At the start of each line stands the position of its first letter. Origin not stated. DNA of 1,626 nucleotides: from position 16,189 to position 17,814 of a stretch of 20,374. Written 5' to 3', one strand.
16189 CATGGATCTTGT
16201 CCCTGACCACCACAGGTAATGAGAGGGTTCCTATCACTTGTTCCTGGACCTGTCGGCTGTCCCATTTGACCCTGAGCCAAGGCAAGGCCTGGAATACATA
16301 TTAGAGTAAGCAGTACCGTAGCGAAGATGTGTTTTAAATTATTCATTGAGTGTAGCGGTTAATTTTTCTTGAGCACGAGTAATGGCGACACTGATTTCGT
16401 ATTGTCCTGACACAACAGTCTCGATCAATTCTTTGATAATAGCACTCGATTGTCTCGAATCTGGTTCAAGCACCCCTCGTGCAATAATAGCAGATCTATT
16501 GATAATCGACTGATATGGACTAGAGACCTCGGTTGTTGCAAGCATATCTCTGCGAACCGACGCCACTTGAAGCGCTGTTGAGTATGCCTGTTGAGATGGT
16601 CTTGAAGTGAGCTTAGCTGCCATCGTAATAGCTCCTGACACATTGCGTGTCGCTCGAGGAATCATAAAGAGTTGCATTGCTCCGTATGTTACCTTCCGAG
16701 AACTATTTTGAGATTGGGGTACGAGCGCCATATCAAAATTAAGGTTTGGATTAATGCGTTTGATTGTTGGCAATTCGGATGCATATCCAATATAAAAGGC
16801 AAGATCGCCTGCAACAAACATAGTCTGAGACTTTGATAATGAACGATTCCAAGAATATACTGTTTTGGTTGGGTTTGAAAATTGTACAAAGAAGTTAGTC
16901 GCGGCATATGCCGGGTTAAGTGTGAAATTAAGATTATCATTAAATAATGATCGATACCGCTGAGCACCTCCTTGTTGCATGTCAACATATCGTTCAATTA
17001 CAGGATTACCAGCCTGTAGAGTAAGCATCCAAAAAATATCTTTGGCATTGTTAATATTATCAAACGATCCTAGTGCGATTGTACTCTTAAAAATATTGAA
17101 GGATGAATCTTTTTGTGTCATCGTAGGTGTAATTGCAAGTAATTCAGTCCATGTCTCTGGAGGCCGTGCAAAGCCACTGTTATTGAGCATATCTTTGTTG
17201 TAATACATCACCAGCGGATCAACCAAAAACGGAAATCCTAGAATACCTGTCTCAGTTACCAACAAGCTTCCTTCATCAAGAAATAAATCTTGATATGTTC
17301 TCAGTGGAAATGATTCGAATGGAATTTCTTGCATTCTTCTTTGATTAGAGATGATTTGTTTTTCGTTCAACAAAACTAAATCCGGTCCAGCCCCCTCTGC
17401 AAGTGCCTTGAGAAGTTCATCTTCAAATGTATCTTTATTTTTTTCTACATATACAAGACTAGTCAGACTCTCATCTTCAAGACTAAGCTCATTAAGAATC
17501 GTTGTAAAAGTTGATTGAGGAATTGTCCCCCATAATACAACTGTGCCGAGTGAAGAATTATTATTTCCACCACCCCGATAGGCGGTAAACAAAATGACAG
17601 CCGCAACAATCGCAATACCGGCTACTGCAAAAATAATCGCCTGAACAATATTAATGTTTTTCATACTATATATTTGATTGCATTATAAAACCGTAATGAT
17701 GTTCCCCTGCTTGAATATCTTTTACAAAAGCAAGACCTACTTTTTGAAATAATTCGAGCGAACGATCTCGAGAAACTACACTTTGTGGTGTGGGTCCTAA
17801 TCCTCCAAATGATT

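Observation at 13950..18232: Operon: methyltransferase, orphan SBP-fold protein, then six tandem VirB2/TrbC-like two-helix membrane proteins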

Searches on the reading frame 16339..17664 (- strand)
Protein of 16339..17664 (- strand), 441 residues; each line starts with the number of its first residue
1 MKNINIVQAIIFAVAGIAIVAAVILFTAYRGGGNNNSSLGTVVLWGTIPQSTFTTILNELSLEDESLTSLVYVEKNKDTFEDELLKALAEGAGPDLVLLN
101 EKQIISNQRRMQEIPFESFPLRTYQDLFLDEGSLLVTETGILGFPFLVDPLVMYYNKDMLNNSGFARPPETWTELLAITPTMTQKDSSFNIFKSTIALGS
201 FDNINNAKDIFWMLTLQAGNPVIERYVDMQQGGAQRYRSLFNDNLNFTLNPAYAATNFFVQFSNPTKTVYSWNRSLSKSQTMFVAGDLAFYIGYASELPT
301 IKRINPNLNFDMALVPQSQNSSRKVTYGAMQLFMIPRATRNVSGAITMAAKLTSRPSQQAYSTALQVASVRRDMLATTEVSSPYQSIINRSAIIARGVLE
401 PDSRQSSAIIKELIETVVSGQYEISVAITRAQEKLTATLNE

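Call 4: search_protein_families(library=pfam, proteins=[window:16339-17664:-], max_evalue=1)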
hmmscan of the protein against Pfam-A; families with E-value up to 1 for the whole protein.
window:16339-17664:- (441 aa): 2 families
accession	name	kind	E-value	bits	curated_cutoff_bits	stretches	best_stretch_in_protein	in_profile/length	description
PF13416.11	SBP_bac_8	-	1e-17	65.3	27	1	72-381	16-272/279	Bacterial extracellular solute-binding protein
PF01547.30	SBP_bac_1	-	2.8e-13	51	26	1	76-358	32-306/307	Bacterial extracellular solute-binding protein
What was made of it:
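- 16339..17664 (-): Membrane-anchored family-1 (MalE/UgpB-type) solute-binding protein, 441 aa. It has an N-terminal TM helix and a Gly/Asn-rich linker. PF13416 65 bits and PF01547 51 bits (call 4).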

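Call 5: search_protein_families(library=ncbifam, proteins=[window:16339-17664:-], max_evalue=1)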
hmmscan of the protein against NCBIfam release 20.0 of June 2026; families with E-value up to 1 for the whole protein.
window:16339-17664:- (441 aa): 5 families
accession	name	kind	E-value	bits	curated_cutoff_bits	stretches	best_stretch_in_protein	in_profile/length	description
TIGR03850.1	bind_CPR_0540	equivalog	0.00014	20.6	299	1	144-354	154-347/437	carbohydrate ABC transporter substrate-binding protein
NF007011.0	PRK09474.1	equivalog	0.00019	20.4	291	1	75-188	64-171/396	maltose/maltodextrin ABC transporter substrate-binding protein MalE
NF053763.1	ABCarbgalBndGanS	equivalog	0.0041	15.9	700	1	63-176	61-173/420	galactooligosaccharide ABC transporter substrate-binding protein GanS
NF008211.0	PRK10974.1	equivalog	0.0046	15.6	411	1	141-182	138-181/439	sn-glycerol-3-phosphate ABC transporter substrate-binding protein UgpB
TIGR03851.1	chitin_NgcE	equivalog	0.042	12.8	399.65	1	152-189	164-200/450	N-acetylglucosamine/diacetylchitobiose ABC transporter substrate-binding protein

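Call 7: find_encoding_contigs(protein=window:16339-17664:-, flank=10000, max_places=6)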
Protein window:16339-17664:- (441 aa): no gene with exactly this product is on record in the collection.

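Call 9: find_homologous_proteins(query=window:16339-17664:-, max_evalue=0.00001)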
Query window:16339-17664:- (441 aa): 940 proteins with E <= 0.00001 among 8000 candidates; the best 120 are listed.
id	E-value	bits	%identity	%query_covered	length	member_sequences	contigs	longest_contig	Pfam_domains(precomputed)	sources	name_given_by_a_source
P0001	2.8e-283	957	100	100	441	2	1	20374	PF13416.12,PF01547.31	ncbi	-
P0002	1.2e-209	715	72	100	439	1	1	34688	PF13416.12,PF01547.31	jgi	jgi:ABC-type glycerol-3-phosphate transport system substrate-binding protein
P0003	5.1e-207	706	71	100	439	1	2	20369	PF13416.12,PF01547.31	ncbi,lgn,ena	-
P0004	8.6e-207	705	71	100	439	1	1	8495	PF13416.12,PF01547.31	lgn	-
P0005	2.1e-206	704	71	100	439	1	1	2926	PF13416.12,PF01547.31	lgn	-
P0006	3.2e-206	703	71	100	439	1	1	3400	PF13416.12,PF01547.31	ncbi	-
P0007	5.6e-206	702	71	100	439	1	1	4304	PF13416.12,PF01547.31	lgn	-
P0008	7.9e-203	692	70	100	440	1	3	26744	PF13416.12,PF01547.31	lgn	-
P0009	4.7e-202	690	69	100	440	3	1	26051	PF13416.12,PF01547.31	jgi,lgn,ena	-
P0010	3.3e-199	680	68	100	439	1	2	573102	PF13416.12,PF01547.31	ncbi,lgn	-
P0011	8.1e-199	679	68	100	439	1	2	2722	PF13416.12,PF01547.31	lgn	-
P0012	2.5e-198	677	68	100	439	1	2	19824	PF13416.12,PF01547.31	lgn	-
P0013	4.1e-198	677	69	100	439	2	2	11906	PF13416.12,PF01547.31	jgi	jgi:ABC-type glycerol-3-phosphate transport system substrate-binding protein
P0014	1.2e-197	675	68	100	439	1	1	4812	PF13416.12,PF01547.31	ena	-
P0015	2.0e-197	674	69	99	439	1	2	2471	PF13416.12,PF01547.31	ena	-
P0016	4.3e-197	673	68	100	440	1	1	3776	PF13416.12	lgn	-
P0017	9.8e-196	669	67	100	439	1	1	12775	PF13416.12,PF01547.31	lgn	-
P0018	1.8e-195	668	69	99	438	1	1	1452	PF13416.12,PF01547.31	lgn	-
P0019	9.7e-194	662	66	100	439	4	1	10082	PF13416.12,PF01547.31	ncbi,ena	-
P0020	1.2e-192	659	66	100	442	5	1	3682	PF13416.12,PF01547.31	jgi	-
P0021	4.9e-188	643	66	100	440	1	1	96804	PF13416.12,PF01547.31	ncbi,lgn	-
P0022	1.1e-187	642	64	100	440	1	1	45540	PF13416.12,PF01547.31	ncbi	-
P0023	2.3e-185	635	64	100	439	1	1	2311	PF13416.12,PF01547.31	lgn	-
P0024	2.4e-185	635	66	99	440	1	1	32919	PF13416.12,PF01547.31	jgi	-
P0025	2.6e-185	634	63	100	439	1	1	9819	PF13416.12,PF01547.31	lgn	-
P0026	5.1e-183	627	63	100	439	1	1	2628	PF13416.12,PF01547.31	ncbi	-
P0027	1.9e-182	625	65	100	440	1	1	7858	PF13416.12,PF01547.31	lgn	-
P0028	8.9e-182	623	64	99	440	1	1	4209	PF13416.12,PF01547.31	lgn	-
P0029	2.7e-181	621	64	100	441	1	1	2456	PF13416.12,PF01547.31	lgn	-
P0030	4.8e-181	620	63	100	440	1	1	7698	PF13416.12,PF01547.31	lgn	-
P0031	6.4e-181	620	63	100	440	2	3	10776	PF13416.12,PF01547.31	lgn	-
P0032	2.3e-180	618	63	99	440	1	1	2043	PF13416.12,PF01547.31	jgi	jgi:multiple sugar transport system substrate-binding protein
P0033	6.1e-180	617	62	99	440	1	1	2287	PF13416.12,PF01547.31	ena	-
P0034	8.9e-180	616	62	99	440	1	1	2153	PF13416.12,PF01547.31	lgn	-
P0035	9.9e-180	616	62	100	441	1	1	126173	PF13416.12,PF01547.31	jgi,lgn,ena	jgi:ABC-type glycerol-3-phosphate transport system substrate-binding protein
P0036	3.9e-178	611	61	100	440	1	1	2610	PF13416.12,PF01547.31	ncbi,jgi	jgi:ABC-type glycerol-3-phosphate transport system substrate-binding protein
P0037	4.3e-178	611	61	100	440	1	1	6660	PF13416.12,PF01547.31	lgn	-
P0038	2.4e-177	608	62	100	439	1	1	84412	PF13416.12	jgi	jgi:ABC-type glycerol-3-phosphate transport system substrate-binding protein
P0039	4.5e-177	607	61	100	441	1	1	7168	PF13416.12,PF01547.31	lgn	-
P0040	8.1e-177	606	62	100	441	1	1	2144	PF13416.12,PF01547.31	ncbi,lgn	-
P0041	1.1e-176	606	62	100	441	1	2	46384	PF13416.12,PF01547.31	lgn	-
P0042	1.2e-176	606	62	100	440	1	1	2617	PF13416.12,PF01547.31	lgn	-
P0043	2.9e-176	605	61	100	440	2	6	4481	PF13416.12,PF01547.31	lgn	-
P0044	7.8e-174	597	60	100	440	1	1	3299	PF13416.12,PF01547.31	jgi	jgi:ABC-type glycerol-3-phosphate transport system substrate-binding protein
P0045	2.6e-173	595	60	99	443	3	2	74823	PF13416.12,PF01547.31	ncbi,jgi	ncbi:MAG: hypothetical protein RLY49_107 [Candidatus Parcubacteria bacterium]|jgi:multiple sugar tra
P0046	6.2e-173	594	63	94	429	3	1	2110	PF13416.12,PF01547.31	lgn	-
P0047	4.4e-172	591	61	100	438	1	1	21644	PF13416.12,PF01547.31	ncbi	-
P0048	1.0e-170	586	59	100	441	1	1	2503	PF13416.12,PF01547.31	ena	-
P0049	3.0e-170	585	60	100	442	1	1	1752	PF13416.12,PF01547.31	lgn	-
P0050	3.5e-169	581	59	100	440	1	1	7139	PF13416.12,PF01547.31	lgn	-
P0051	3.0e-168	578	59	100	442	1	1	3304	PF13416.12,PF01547.31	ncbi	-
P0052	1.3e-167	576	58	94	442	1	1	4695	PF13416.12,PF01547.31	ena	-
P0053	5.6e-160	551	57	99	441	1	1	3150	PF13416.12,PF01547.31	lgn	-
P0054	1.0e-157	544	56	100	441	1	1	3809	PF13416.12,PF01547.31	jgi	jgi:ABC-type glycerol-3-phosphate transport system substrate-binding protein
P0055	3.6e-156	538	56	100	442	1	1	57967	PF13416.12,PF01547.31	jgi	jgi:ABC-type glycerol-3-phosphate transport system substrate-binding protein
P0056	3.5e-152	525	56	99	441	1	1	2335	PF13416.12,PF01547.31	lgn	-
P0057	4.9e-152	525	55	100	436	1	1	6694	PF13416.12,PF01547.31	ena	-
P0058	1.8e-150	520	52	100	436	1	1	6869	PF13416.12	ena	-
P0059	8.9e-149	514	54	100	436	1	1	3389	PF13416.12,PF01547.31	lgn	-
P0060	3.5e-145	502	52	100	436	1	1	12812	PF13416.12,PF01547.31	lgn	-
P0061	8.7e-141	488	51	100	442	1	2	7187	PF13416.12,PF01547.31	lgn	-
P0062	3.0e-134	466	48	100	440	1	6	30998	PF13416.12,PF01547.31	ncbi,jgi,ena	-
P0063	2.7e-132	460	47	100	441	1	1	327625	PF01547.31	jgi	jgi:ABC-type glycerol-3-phosphate transport system substrate-binding protein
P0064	8.1e-131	455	47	100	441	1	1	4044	PF13416.12,PF01547.31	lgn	-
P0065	2.7e-129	450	47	100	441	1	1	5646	PF13416.12,PF01547.31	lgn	-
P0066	1.8e-128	447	46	100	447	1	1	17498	PF13416.12,PF01547.31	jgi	jgi:ABC-type glycerol-3-phosphate transport system substrate-binding protein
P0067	3.2e-127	443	69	66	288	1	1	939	PF13416.12,PF01547.31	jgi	jgi:ABC-type glycerol-3-phosphate transport system substrate-binding protein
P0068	5.4e-127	442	47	98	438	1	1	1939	PF13416.12,PF01547.31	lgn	-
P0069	2.2e-125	437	45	100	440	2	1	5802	PF13416.12,PF01547.31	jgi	jgi:ABC-type glycerol-3-phosphate transport system substrate-binding protein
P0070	2.4e-124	434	43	100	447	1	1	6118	PF13416.12,PF01547.31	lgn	-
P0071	4.6e-121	423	45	100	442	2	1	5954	PF13416.12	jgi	-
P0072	5.9e-120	419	45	100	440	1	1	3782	PF01547.31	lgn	-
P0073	4.5e-118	413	45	100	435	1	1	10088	PF01547.31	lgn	-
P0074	2.5e-117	411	45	99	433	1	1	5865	PF13416.12,PF01547.31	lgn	-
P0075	4.2e-116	407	65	65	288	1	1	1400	PF13416.12,PF01547.31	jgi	jgi:ABC-type glycerol-3-phosphate transport system substrate-binding protein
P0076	2.5e-115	404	42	100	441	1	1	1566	PF13416.12,PF01547.31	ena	-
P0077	6.5e-111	389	43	99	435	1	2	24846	PF13416.12,PF01547.31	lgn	-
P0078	1.7e-109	385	42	97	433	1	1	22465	PF13416.12,PF01547.31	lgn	-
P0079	2.9e-109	384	42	100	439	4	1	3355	PF13416.12,PF01547.31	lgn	-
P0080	4.6e-106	373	41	100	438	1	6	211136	PF13416.12,PF01547.31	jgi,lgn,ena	-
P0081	8.7e-106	373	42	99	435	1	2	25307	PF13416.12,PF01547.31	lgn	-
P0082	1.5e-105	372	41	100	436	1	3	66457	PF13416.12,PF01547.31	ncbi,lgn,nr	ncbi:extracellular solute-binding protein [Candidatus Nomurabacteria bacterium]|nr:extracellular sol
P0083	2.6e-105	371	42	98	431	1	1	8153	PF13416.12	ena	-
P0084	8.6e-105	369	40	100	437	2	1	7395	PF13416.12,PF01547.31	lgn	-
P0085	6.3e-104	366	42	97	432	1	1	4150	PF13416.12,PF01547.31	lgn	-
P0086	1.4e-103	365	39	100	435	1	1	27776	PF13416.12,PF01547.31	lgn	-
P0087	3.9e-103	364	40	99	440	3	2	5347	PF13416.12,PF01547.31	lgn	-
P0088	2.7e-102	361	41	100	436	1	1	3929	PF13416.12,PF01547.31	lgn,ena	-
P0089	3.3e-102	361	39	98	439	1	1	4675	PF01547.31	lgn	-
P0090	7.3e-102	360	40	99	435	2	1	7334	PF13416.12,PF01547.31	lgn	-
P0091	1.2e-101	359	40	92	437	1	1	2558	PF13416.12,PF01547.31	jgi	jgi:ABC-type glycerol-3-phosphate transport system substrate-binding protein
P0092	1.6e-101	359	41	100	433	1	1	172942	PF13416.12,PF01547.31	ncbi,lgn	-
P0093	2.4e-101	358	40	100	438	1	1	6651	PF13416.12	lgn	-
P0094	3.9e-101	357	41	98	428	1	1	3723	PF13416.12,PF01547.31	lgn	-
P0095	4.3e-101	357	40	100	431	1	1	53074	PF13416.12,PF01547.31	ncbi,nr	ncbi:extracellular solute-binding protein [Patescibacteria group bacterium]|nr:MAG: extracellular so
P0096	5.0e-101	357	40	99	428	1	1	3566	PF13416.12,PF01547.31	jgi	jgi:multiple sugar transport system substrate-binding protein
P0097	7.0e-101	356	42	96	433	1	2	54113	PF13416.12,PF01547.31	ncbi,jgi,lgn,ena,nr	ncbi:hypothetical protein COB64_02655 [Candidatus Wolfebacteria bacterium]|nr:MAG: hypothetical prot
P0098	1.3e-100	356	40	95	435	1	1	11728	PF13416.12,PF01547.31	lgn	-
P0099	1.5e-100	355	40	97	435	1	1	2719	PF13416.12,PF01547.31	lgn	-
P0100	2.6e-100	355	40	98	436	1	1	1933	PF13416.12,PF01547.31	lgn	-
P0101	4.1e-100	354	41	100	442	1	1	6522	PF13416.12,PF01547.31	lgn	-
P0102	5.8e-100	353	41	98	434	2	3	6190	PF13416.12,PF01547.31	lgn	-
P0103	7.1e-100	353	39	98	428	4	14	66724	PF13416.12,PF01547.31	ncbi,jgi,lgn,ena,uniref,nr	ncbi:MAG: hypothetical protein A2741_01460 [Candidatus Zambryskibacteria bacterium RIFCSPHIGHO2_01_F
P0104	1.2e-99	352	40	100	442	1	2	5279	PF13416.12,PF01547.31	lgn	-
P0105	1.7e-99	352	38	100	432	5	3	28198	PF13416.12,PF01547.31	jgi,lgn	-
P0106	2.9e-99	351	40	100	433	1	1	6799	PF13416.12,PF01547.31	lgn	-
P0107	4.4e-99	350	39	98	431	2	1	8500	PF13416.12,PF01547.31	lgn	-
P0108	6.0e-99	350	40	98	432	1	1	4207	PF13416.12,PF01547.31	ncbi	-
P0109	6.1e-99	350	40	98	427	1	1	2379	PF13416.12,PF01547.31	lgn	-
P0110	9.4e-99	349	40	99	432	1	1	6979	PF13416.12,PF01547.31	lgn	-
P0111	9.9e-99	349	41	98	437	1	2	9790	PF13416.12,PF01547.31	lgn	-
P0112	1.8e-98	348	39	98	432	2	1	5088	PF13416.12,PF01547.31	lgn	-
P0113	1.8e-98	348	40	97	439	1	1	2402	PF13416.12,PF01547.31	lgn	-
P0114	2.7e-98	348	39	99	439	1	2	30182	PF13416.12,PF01547.31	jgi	jgi:ABC-type glycerol-3-phosphate transport system substrate-binding protein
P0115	3.3e-98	348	40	98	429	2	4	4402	PF01547.31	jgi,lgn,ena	-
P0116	7.2e-98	346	40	92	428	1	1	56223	PF13416.12,PF01547.31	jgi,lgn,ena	-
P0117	7.2e-98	346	39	100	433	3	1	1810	PF13416.12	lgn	-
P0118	7.4e-98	346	41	98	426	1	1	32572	PF13416.12,PF01547.31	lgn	-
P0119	7.6e-98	346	40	98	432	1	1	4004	PF13416.12,PF01547.31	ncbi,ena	-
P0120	8.6e-98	346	40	99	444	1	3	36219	PF01547.31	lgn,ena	-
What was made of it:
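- Tried and rejected: It found no contig (call 7), although a 100% identical cluster member sits on a 20,374-bp NCBI contig, which is the window itself (call 9).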

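Call 10: find_encoding_contigs(protein=P0010, flank=10000, max_places=2)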
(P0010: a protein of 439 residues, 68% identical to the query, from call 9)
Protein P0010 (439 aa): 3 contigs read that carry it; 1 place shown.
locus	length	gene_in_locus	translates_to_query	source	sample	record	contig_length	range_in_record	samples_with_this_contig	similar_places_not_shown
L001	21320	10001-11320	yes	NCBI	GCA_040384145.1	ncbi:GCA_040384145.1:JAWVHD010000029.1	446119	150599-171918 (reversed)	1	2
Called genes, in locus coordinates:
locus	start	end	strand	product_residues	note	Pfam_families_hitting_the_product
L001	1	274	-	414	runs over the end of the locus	PF00091:Tubulin, PF12327:FtsZ_C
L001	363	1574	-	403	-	PF02491:SHS2_FTSA, PF11104:PilM_2 (weak), PF14450:FtsA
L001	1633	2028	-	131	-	PF02130:YbeY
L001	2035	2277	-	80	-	-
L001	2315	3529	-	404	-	PF03129:HGTP_anticodon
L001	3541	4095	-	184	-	PF10502:Peptidase_S26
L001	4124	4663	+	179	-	PF01195:Pept_tRNA_hydro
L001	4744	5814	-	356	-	PF21710:Spt6_S1 (faint), PF00575:S1 (weak), PF23459:S1_RRP5 (faint), PF21543:CvfB_2nd (faint), PF00575:S1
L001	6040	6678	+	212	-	PF13483:Lactamase_B_3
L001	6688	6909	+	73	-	-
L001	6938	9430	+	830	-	PF00521:DNA_topoisoIV, PF03989:DNA_gyraseA_C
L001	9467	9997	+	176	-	PF01135:PCMT (weak), PF13489:Methyltransf_23, PF01209:Ubie_methyltran, PF01728:FtsJ, PF13847:Methyltransf_31, PF08241:Methyltransf_11, PF08242:Methyltransf_12, PF13649:Methyltransf_25, +4 more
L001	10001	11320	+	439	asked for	PF01547:SBP_bac_1, PF13416:SBP_bac_8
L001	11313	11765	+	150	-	-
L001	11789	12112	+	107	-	PF04956:TrbC (faint), PF18895:T4SS_pilin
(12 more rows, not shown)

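Call 11: find_encoding_contigs(protein=P0063, flank=10000, max_places=2)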
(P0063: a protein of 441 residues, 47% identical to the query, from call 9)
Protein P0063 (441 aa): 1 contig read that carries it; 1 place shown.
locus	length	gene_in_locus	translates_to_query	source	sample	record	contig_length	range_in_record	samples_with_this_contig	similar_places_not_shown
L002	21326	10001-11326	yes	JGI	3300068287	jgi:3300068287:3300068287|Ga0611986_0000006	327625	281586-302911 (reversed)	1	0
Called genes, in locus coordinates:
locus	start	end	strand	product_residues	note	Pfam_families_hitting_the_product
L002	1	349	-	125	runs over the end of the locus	PF02130:YbeY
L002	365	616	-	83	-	-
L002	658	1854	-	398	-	PF03129:HGTP_anticodon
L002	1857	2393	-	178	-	PF10502:Peptidase_S26, PF00717:Peptidase_S24 (weak)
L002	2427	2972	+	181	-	PF01195:Pept_tRNA_hydro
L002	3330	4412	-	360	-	PF23459:S1_RRP5 (faint), PF21543:CvfB_2nd (faint), PF00575:S1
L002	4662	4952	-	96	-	-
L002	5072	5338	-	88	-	-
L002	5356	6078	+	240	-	PF13483:Lactamase_B_3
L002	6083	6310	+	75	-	-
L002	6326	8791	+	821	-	PF00521:DNA_topoisoIV, PF03989:DNA_gyraseA_C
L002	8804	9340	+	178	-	-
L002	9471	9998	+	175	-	PF01135:PCMT, PF01269:Fibrillarin, PF13489:Methyltransf_23, PF01209:Ubie_methyltran, PF13847:Methyltransf_31, PF08241:Methyltransf_11, PF08242:Methyltransf_12, PF13649:Methyltransf_25, +1 more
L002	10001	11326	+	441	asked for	PF01547:SBP_bac_1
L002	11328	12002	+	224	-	PF18895:T4SS_pilin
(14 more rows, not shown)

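Call 12: find_encoding_contigs(protein=P0080, flank=10000, max_places=2)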
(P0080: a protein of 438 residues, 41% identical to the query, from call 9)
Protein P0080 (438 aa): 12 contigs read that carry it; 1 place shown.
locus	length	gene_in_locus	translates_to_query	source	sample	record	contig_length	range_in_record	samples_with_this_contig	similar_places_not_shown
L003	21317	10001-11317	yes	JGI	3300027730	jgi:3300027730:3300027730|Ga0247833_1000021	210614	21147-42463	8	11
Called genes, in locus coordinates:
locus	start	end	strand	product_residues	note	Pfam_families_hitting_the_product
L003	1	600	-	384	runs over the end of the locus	PF03129:HGTP_anticodon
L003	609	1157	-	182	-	PF10502:Peptidase_S26, PF00717:Peptidase_S24 (weak)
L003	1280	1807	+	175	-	PF01195:Pept_tRNA_hydro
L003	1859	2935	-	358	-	PF00575:S1 (weak), PF21543:CvfB_2nd (faint), PF21710:Spt6_S1 (faint), PF23459:S1_RRP5 (faint), PF00575:S1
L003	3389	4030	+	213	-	PF13483:Lactamase_B_3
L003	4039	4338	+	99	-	-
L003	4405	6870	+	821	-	PF26299:MurL_N, PF26298:MurL_epimerase_C, PF08245:Mur_ligase_M, PF02875:Mur_ligase_C (weak)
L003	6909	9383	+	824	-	PF00521:DNA_topoisoIV, PF03989:DNA_gyraseA_C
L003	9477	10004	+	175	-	PF01135:PCMT, PF01209:Ubie_methyltran, PF01269:Fibrillarin (weak), PF01728:FtsJ (weak), PF13847:Methyltransf_31, PF08241:Methyltransf_11, PF08242:Methyltransf_12, PF13649:Methyltransf_25, +5 more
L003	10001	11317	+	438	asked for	PF01547:SBP_bac_1, PF13416:SBP_bac_8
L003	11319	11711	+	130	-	PF18895:T4SS_pilin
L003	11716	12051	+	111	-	PF04956:TrbC (weak), PF18895:T4SS_pilin (weak)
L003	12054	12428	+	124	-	PF18895:T4SS_pilin (weak)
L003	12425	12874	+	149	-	PF18895:T4SS_pilin (weak)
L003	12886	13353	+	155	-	PF18895:T4SS_pilin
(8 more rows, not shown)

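Call 13: find_encoding_contigs(protein=P0103, flank=10000, max_places=2)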
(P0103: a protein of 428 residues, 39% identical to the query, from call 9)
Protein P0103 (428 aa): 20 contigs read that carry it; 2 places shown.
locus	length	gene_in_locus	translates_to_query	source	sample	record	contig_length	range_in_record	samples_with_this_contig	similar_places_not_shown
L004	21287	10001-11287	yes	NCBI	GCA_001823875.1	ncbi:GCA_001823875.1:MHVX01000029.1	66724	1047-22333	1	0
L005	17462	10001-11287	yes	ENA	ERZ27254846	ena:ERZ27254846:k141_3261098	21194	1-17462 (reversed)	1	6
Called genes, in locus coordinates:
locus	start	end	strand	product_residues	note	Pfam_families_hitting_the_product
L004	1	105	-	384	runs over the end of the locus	PF02491:SHS2_FTSA, PF11104:PilM_2 (weak), PF14450:FtsA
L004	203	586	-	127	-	PF02130:YbeY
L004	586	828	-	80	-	-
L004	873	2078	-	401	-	PF03129:HGTP_anticodon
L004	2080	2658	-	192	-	PF10502:Peptidase_S26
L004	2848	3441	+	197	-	PF01195:Pept_tRNA_hydro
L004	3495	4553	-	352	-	PF21710:Spt6_S1 (faint), PF00575:S1 (weak), PF23459:S1_RRP5 (faint), PF00575:S1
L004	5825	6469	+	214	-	PF13483:Lactamase_B_3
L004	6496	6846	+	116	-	-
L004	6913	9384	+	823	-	PF00521:DNA_topoisoIV, PF03989:DNA_gyraseA_C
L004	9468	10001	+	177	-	PF01135:PCMT (weak), PF01269:Fibrillarin, PF13489:Methyltransf_23, PF01209:Ubie_methyltran, PF13847:Methyltransf_31, PF08241:Methyltransf_11, PF08242:Methyltransf_12, PF13649:Methyltransf_25, +1 more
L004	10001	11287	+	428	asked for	PF01547:SBP_bac_1, PF13416:SBP_bac_8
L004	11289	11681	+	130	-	PF18895:T4SS_pilin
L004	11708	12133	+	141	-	PF04956:TrbC (weak), PF18895:T4SS_pilin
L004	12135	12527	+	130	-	PF18895:T4SS_pilin (weak)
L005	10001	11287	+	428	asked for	PF01547:SBP_bac_1, PF13416:SBP_bac_8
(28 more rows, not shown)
